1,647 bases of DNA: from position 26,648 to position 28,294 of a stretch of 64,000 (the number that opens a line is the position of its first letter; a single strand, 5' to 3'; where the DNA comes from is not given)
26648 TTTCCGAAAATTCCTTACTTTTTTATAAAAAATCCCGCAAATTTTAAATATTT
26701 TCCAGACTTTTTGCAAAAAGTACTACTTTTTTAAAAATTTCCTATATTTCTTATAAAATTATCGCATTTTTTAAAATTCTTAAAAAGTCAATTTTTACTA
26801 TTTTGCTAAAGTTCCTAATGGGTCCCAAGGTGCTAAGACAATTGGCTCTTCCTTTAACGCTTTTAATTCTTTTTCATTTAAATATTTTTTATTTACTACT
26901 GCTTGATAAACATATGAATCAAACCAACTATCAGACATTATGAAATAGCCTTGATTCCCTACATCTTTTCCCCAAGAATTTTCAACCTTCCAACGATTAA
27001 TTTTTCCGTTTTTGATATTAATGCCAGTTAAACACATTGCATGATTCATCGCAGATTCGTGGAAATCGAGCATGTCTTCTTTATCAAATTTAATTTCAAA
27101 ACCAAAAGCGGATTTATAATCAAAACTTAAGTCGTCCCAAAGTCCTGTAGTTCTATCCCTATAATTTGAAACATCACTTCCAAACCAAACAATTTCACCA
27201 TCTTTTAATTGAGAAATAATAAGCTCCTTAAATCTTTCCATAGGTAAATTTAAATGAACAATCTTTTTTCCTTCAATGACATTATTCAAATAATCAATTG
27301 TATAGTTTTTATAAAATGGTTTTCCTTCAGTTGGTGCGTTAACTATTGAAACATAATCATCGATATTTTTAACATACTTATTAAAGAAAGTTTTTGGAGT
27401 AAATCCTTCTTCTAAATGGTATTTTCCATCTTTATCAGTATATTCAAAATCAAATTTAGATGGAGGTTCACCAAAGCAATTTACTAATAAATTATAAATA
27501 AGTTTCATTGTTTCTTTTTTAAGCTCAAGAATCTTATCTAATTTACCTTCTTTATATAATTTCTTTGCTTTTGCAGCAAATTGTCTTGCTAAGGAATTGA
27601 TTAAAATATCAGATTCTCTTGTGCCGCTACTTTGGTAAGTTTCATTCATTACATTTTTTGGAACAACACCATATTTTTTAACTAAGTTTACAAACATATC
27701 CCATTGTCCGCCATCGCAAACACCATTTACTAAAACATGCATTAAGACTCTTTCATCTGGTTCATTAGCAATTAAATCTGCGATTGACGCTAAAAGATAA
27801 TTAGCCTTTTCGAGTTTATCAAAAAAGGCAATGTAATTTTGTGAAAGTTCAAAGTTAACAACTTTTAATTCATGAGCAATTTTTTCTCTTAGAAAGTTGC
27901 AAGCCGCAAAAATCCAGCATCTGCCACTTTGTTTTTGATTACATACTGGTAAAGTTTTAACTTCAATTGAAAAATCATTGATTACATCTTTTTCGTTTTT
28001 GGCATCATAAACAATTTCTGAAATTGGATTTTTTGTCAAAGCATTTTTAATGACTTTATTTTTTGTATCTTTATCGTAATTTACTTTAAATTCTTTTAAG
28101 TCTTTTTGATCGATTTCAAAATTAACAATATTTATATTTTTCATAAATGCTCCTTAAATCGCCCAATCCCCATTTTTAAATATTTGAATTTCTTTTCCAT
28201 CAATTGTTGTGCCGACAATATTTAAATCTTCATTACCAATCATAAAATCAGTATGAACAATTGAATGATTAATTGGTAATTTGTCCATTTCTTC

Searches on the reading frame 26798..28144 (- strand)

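Call 8: search_protein_families(library=pfam, proteins=[window:26798-28144:-])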
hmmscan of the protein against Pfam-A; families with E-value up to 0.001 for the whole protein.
window:26798-28144:- (448 aa): 2 families
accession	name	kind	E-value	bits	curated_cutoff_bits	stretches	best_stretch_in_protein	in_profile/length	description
PF03051.21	Peptidase_C1_2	-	7.5e-160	532.9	22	1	11-444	2-438/438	Peptidase C1-like family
PF00112.29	Peptidase_C1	-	3.4e-09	37.5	20.7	1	362-405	162-204/220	Papain family cysteine protease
